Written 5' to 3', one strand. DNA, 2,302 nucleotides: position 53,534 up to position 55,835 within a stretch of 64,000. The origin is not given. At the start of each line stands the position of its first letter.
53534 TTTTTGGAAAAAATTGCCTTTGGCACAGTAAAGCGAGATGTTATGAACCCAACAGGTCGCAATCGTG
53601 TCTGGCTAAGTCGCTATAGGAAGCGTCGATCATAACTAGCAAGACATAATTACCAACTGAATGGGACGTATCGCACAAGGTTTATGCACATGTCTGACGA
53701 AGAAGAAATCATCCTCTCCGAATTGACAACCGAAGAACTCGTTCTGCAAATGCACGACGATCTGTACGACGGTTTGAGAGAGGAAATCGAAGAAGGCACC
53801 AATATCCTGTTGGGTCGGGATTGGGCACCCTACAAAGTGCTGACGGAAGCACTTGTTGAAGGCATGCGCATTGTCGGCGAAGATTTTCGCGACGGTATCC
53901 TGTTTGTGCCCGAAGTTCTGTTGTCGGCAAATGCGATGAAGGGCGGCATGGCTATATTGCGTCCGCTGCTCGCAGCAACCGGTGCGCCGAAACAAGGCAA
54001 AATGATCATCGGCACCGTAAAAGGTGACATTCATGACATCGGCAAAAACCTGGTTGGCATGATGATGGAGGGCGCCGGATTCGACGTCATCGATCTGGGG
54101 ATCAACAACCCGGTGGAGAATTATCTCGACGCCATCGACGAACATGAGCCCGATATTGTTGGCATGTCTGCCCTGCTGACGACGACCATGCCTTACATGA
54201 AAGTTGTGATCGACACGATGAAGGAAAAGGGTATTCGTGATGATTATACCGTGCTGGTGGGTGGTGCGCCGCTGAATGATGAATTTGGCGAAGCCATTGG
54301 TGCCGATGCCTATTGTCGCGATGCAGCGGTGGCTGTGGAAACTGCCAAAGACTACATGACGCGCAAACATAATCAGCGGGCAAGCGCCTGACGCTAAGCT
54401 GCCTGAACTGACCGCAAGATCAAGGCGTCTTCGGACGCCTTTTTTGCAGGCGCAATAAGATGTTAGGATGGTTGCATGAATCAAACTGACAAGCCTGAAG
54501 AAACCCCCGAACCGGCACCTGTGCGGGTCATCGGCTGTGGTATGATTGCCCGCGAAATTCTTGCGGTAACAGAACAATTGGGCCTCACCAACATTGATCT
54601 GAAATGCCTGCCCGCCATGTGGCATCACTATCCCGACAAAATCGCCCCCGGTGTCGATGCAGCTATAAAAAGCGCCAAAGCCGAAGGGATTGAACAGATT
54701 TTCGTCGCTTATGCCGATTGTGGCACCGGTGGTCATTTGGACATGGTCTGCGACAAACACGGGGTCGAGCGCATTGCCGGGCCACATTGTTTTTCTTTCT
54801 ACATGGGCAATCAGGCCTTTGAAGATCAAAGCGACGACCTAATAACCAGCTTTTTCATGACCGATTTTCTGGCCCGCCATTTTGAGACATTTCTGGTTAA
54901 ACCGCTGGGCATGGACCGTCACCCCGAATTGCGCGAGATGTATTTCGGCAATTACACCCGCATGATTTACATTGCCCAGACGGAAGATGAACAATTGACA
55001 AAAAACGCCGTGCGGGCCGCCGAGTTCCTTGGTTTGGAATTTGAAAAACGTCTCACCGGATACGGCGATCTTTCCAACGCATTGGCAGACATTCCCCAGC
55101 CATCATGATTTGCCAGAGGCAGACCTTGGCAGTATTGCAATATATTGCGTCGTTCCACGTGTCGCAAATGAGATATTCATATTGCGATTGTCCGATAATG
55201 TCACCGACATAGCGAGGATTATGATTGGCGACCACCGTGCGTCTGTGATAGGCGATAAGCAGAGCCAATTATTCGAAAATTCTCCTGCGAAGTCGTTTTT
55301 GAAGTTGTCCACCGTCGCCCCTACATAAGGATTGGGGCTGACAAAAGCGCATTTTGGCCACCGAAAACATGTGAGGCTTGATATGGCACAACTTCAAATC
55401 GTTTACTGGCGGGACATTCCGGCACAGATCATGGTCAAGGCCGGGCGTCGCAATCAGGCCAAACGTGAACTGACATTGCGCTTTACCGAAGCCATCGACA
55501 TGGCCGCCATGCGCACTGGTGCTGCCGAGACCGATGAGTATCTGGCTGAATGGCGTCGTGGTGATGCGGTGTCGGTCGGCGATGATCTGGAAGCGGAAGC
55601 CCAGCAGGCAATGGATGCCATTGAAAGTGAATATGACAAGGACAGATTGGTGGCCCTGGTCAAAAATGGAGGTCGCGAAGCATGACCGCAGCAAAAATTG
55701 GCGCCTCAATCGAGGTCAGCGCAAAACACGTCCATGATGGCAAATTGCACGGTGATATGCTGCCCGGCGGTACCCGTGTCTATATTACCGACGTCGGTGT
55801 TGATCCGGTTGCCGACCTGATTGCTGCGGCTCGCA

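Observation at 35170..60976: Shared Arg/Gly-rich terminal peptide on five enzymes of one methyl-transfer pathway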

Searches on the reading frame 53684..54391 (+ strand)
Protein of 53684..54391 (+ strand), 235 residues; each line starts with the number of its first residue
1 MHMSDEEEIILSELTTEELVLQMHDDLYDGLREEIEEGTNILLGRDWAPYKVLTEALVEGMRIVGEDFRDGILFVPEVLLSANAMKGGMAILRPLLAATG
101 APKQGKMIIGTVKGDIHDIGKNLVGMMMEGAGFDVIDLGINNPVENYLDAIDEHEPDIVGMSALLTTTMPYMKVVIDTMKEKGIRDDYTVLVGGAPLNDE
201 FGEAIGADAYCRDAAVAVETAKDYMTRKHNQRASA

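Call 12: search_protein_families(library=pfam, proteins=[window:53684-54391:+], max_evalue=0.01)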
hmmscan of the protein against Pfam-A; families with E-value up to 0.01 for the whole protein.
window:53684-54391:+ (235 aa): 2 families
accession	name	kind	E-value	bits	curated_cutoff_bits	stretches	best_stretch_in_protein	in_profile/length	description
PF02310.24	B12-binding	-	7.7e-27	94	32.1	1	106-213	2-112/121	B12 binding domain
PF02607.22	B12-binding_2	-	2.1e-16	60.3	23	1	23-92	5-73/74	B12 binding domain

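Call 34: search_solved_structures(query=window:53684-54391:+, show_alignments=0, max_evalue=0.00001)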
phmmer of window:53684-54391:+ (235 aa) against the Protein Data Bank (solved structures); distinct sequences matched with E-value up to 0.00001: 21.
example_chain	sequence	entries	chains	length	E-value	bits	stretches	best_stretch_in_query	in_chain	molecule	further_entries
1y80_A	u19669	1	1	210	6.9e-53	182.8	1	25-223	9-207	Predicted cobalamin binding protein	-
7xcn_M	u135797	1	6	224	1.6e-38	135.8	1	17-222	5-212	Trimethylamine methyltransferase corrinoid protein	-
4jgi_A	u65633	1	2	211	8.6e-38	133.5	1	25-220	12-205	Putative uncharacterized protein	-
1bmt_A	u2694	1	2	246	1.5e-31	113.1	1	22-198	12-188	METHIONINE SYNTHASE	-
3bul_A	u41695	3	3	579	1.6e-30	109.7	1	22-197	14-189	Methionine synthase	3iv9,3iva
3ezx_A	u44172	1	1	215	6.6e-30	107.7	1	50-223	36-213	Monomethylamine corrinoid protein 1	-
1k7y_A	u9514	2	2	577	2.9e-29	105.6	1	22-197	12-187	methionine synthase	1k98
2i2x_B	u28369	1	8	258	2.9e-28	102.3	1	15-221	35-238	Methyltransferase 1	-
8g3h_A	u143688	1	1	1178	3.8e-28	101.9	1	26-205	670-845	Methionine synthase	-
8ssd_A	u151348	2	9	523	8.1e-28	100.9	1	30-207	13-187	Methionine synthase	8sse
9cbp_A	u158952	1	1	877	9.5e-28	100.6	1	29-206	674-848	Methionine synthase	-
8ssc_A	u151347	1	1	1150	1.6e-27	99.9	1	29-206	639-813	Methionine synthase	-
9cbq_A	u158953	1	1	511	3.9e-27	98.6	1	29-207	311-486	Methionine synthase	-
9cbo_A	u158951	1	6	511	4.8e-27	98.3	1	29-207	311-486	Methionine synthase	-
9cbr_A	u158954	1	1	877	5.8e-26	94.8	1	29-206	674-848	Methionine synthase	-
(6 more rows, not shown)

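Call 51: search_solved_structures(query=window:53684-54391:+, show_alignments=3, max_evalue=1e-35)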
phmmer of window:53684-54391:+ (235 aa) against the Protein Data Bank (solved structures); distinct sequences matched with E-value up to 1e-35: 3.
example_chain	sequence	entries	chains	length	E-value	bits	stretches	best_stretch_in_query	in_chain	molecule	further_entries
1y80_A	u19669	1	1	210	6.9e-53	182.8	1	25-223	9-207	Predicted cobalamin binding protein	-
7xcn_M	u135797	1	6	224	1.6e-38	135.8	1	17-222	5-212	Trimethylamine methyltransferase corrinoid protein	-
4jgi_A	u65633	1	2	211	8.6e-38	133.5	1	25-220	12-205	Putative uncharacterized protein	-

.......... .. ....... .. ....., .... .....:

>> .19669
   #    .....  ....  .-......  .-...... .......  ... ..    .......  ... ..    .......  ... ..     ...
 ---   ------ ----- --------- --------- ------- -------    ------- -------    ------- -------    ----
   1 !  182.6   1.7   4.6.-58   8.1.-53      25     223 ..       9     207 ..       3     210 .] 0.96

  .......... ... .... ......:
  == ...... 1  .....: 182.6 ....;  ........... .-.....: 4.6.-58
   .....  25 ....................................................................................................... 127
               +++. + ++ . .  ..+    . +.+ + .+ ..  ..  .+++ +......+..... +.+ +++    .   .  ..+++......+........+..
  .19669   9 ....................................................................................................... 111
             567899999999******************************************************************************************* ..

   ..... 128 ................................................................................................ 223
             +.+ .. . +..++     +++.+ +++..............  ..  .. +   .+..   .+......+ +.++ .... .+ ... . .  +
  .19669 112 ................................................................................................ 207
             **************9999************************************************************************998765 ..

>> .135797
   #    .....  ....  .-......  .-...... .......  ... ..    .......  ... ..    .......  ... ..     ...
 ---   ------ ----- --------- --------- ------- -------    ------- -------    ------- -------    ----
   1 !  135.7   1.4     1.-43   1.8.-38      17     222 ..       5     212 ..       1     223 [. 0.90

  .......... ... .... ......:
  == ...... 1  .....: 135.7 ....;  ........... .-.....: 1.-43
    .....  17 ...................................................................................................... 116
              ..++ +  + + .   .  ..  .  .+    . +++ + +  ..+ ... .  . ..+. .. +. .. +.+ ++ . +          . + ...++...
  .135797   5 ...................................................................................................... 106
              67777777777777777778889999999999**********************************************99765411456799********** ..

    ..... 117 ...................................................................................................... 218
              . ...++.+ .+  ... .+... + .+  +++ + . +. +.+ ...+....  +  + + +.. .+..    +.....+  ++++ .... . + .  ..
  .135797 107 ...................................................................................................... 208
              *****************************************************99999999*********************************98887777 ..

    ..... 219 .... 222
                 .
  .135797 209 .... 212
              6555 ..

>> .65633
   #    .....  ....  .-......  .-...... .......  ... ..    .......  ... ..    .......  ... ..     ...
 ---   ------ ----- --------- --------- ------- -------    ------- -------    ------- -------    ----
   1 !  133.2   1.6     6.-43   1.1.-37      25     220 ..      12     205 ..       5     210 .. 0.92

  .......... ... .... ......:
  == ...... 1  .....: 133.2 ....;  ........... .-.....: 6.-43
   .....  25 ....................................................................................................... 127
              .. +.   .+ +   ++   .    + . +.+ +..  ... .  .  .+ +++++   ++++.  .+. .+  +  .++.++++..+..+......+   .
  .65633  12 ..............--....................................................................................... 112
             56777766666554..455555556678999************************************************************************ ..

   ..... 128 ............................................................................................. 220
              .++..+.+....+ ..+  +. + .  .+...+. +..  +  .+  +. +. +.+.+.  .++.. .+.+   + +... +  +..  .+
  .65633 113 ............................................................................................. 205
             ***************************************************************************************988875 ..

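Call 70: predict_structure(protein=window:53690-54391:+)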
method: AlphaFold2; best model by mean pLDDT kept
length: 233 residues; sequences in the alignment: 1
mean_pLDDT: 40.6   pTM: 0.35
mean pLDDT of the five models: 40.6, 39.4, 39.0, 36.5, 30.8
residues with pLDDT >= 90: 0; 70-90: 0; 50-70: 26; < 50: 207
segments of 3 or more residues with pLDDT < 50: 1-26, 28-30, 32-118, 128-132, 140-171, 184-233
pLDDT, mean of each block of 10 residues (from residue 1): 37 39 45 40 39 44 41 39 37 41 44 42 47 52 39 35 41 55 47 33 31 33 36 29
secondary structure, 60 per line:
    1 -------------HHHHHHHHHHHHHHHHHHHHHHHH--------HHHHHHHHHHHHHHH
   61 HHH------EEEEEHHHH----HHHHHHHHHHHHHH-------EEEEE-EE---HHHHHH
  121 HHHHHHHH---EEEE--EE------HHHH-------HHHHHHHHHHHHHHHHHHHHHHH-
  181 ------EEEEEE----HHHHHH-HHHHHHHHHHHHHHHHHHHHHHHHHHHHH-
elements in order: H14-37 H46-63 E70-74 H75-78 H83-96 E104-108 H115-128 E132-135 H146-149 H157-179 E187-192 H197-202 H204-232

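Call 83: search_dna_similar(query=window:53690-54391:+, collection=plasmids, mode=protein, rows=spread, max_rows=40, max_evalue=1e-10)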
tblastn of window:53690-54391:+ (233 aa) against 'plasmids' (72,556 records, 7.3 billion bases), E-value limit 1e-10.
Records with a match: 138; places in all: 145; records where one place covers at least 80% of the query: 44.
Best place of each record, by identity: 90-95% 2; 80-90% 11; 60-80% 2; <60% 123.
By first word of the organism name: Streptomyces 49; Rhodococcus 8; Escherichia 8; Acinetobacter 6; Phyllobacterium 6; Sinorhizobium 4; Paracoccus 4; Acaryochloris 3; Aminobacter 2; Methylobacterium 2; and 41 more.
By predicted mobility (MOB-suite, as given by PLSDB): non-mobilizable 106; mobilizable 23; conjugative 9.
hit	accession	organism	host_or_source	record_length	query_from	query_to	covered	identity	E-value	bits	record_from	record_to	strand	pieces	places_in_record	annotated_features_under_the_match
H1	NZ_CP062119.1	Aminobacter sp. SR38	bacterial pure culture,soil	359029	18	231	92%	92.1%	4e-128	405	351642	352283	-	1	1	B12-binding domain-containing protein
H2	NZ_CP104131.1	Sinorhizobium sp. K101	Phaseolus vulgaris,cell ...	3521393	18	232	92%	85.1%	1e-118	378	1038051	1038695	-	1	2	none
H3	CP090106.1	Sinorhizobium meliloti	Medicago,Cell culture,Plant nodule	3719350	18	232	92%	85.1%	2e-118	377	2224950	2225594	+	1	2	cobalamin-binding protein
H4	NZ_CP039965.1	Pseudorhodobacter turbinis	single bacterial isolate,Turban shell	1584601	18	229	91%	82.1%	2e-111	357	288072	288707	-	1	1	record has no annotation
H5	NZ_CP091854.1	Terrarubrum flagellatum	cell culture,forest soil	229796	20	231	91%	74.5%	9e-102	330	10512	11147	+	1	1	B12-binding domain-containing protein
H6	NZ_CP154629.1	Acetoanaerobium noterae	cell culture,Sludge of a digestion ...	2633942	20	220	86%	40.1%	1e-36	143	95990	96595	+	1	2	none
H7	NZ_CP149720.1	Clostridioides difficile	-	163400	28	220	83%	39.0%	5e-33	132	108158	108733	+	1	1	homocysteine S-methyltransferase family protein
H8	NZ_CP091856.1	Rhodococcus erythropolis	-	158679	46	227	78%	38.3%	2e-33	134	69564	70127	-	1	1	metH: methionine synthase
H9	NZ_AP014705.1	Methylobacterium aquaticum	-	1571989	20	220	86%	34.0%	9e-25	108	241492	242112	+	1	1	none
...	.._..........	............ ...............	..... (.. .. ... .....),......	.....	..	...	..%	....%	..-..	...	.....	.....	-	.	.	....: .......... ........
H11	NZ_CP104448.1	Acinetobacter baumannii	Homo sapiens,sputum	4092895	25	219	84%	34.5%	7e-26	112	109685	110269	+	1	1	none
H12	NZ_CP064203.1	Acinetobacter baumannii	Homo sapiens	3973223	25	219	84%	34.5%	8e-26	112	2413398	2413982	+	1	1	none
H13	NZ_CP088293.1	Phyllobacterium sp. T1018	Melilotus albus,Cell culture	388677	20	224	88%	32.4%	6e-24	106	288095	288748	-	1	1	metH: methionine synthase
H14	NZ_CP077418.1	Rhodococcus qingshengii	pure culture,oil-contaminated water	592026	47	227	78%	35.8%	1e-29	123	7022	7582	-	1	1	metH: methionine synthase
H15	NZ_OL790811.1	Proteus mirabilis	-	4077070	25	193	73%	38.4%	7e-26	112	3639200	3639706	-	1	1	none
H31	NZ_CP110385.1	Tritonibacter mobilis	-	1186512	20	220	86%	30.8%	5e-23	103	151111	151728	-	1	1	record has no annotation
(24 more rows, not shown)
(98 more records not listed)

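Call 84: get_annotated_region(hit=H3, flank=14000)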
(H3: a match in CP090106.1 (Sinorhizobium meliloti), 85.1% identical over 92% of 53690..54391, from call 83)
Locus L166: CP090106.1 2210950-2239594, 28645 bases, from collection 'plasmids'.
description: Sinorhizobium meliloti strain Ak57 plasmid pSymB, complete sequence
organism: Sinorhizobium meliloti (NCBI taxid 382)
taxonomy: Bacteria; Pseudomonadota; Alphaproteobacteria; Hyphomicrobiales; Rhizobiaceae; Sinorhizobium; Sinorhizobium meliloti
host: -; source: Medicago,Cell culture,Plant nodule; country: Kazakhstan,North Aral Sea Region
typing (MOB-suite, as given by PLSDB): non-mobilizable
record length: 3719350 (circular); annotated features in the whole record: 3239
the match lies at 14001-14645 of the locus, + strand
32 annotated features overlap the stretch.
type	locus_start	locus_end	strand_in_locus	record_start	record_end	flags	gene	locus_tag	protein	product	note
CDS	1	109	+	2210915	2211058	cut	-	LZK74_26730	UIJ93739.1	hypothetical protein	-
CDS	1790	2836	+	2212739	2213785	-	-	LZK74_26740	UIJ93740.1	glycine betaine/L-proline ABC transporter ATP-binding protein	-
CDS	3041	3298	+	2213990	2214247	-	-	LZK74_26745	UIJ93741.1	type II toxin-antitoxin system ParD family antitoxin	-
CDS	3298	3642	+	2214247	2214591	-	-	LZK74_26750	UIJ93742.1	type II toxin-antitoxin system RelE/ParE family toxin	-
CDS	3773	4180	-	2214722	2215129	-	-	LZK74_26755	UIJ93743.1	tautomerase family protein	-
CDS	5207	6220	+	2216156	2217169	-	bmt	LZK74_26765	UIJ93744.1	betaine--homocysteine S-methyltransferase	-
CDS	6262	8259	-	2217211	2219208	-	-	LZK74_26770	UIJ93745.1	acyltransferase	-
CDS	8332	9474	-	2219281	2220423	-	-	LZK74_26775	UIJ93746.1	pyridoxal phosphate-dependent aminotransferase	-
CDS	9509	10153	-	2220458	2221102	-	-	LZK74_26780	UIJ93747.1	PAS domain-containing protein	-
CDS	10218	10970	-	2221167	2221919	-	-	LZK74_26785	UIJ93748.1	phosphodiester glycosidase family protein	-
CDS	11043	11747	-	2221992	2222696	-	-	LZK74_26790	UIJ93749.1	ferredoxin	-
CDS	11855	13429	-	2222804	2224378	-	-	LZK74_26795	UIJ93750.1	trimethylamine methyltransferase family protein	-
CDS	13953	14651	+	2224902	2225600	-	-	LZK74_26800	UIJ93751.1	cobalamin-binding protein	-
CDS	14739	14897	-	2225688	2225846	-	-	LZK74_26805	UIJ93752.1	entericidin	-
CDS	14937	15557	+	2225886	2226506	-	-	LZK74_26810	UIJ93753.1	DUF1638 domain-containing protein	-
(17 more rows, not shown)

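Call 85: get_annotated_region(hit=H6, flank=10000)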
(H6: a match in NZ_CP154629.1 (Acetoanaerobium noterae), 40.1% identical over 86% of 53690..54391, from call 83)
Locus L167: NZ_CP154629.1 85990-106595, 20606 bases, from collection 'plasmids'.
description: Acetoanaerobium noterae strain DSL2 plasmid pTPELB2, complete sequence
organism: Acetoanaerobium noterae (NCBI taxid 745369)
taxonomy: Bacteria; Bacillota; Clostridia; Peptostreptococcales; Filifactoraceae; Acetoanaerobium; Acetoanaerobium noterae
host: -; source: cell culture,Sludge of a digestion tower of a wastewater treatment plant; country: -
typing (MOB-suite, as given by PLSDB): non-mobilizable
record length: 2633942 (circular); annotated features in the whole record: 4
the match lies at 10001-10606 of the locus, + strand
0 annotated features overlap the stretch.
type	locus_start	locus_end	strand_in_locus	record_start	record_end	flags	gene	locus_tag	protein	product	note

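Call 88: get_annotated_region(hit=H31, flank=9000)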
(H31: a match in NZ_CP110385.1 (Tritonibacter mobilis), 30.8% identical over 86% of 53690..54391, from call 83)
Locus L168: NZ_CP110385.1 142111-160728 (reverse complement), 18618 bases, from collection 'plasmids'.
description: Tritonibacter mobilis strain A3R06 plasmid p2, complete sequence
organism: Tritonibacter mobilis (NCBI taxid 379347)
taxonomy: Bacteria; Pseudomonadota; Alphaproteobacteria; Rhodobacterales; Paracoccaceae; Tritonibacter; Tritonibacter mobilis
host: -; source: -; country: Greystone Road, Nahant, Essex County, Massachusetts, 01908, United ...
typing (MOB-suite, as given by PLSDB): non-mobilizable
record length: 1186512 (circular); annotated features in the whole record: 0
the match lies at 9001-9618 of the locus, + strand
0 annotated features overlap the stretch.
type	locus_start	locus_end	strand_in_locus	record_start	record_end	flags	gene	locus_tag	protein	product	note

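Call 89: get_annotated_region(hit=H9, flank=9000)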
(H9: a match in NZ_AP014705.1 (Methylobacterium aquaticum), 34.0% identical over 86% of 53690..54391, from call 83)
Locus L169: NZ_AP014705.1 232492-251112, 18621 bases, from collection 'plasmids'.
description: Methylobacterium aquaticum strain MA-22A plasmid pMaq22A_1p, complete sequence
organism: Methylobacterium aquaticum (NCBI taxid 270351)
taxonomy: Bacteria; Pseudomonadota; Alphaproteobacteria; Hyphomicrobiales; Methylobacteriaceae; Methylobacterium; Methylobacterium aquaticum
host: -; source: -; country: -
typing (MOB-suite, as given by PLSDB): mobilizable; relaxase MOBP
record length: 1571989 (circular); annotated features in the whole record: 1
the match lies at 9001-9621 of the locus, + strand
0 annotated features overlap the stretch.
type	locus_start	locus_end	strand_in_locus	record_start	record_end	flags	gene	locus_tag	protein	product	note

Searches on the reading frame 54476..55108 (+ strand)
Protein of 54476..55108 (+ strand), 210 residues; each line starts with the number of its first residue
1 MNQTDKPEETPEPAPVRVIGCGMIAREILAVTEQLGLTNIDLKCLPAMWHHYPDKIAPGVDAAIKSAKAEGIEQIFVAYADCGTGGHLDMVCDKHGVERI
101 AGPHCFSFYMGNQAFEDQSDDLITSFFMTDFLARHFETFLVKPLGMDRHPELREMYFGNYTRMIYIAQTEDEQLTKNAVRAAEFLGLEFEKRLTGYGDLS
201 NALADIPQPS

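Call 12: search_protein_families(library=pfam, proteins=[window:54476-55108:+], max_evalue=0.01)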
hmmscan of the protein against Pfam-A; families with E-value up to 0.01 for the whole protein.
window:54476-55108:+ (210 aa): 1 family
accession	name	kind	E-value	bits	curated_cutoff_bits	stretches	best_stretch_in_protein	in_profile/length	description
PF07796.16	DUF1638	-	1.6e-26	93.5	27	1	44-202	1-160/161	Protein of unknown function (DUF1638)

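Call 77: search_protein_families(library=ncbifam, proteins=[window:54476-55108:+], max_evalue=0.00001)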
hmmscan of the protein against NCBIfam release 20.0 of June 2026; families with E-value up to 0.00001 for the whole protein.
window:54476-55108:+ (210 aa): 0 families

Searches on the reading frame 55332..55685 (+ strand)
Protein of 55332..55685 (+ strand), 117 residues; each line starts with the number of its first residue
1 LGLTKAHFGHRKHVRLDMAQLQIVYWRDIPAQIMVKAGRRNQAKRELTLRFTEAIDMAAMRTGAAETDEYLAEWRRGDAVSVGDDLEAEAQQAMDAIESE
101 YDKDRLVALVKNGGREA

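Call 12: search_protein_families(library=pfam, proteins=[window:55332-55685:+], max_evalue=0.01)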
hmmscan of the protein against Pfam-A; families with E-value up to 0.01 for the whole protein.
window:55332-55685:+ (117 aa): 1 family
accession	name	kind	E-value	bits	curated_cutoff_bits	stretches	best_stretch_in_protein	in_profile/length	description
PF13769.11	Virulence_fact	-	1.5e-22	80.2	25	1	24-110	1-81/81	Virulence factor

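Call 77: search_protein_families(library=ncbifam, proteins=[window:55383-55685:+], max_evalue=0.00001)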
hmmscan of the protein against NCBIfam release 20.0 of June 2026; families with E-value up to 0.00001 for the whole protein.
window:55383-55685:+ (100 aa): 0 families
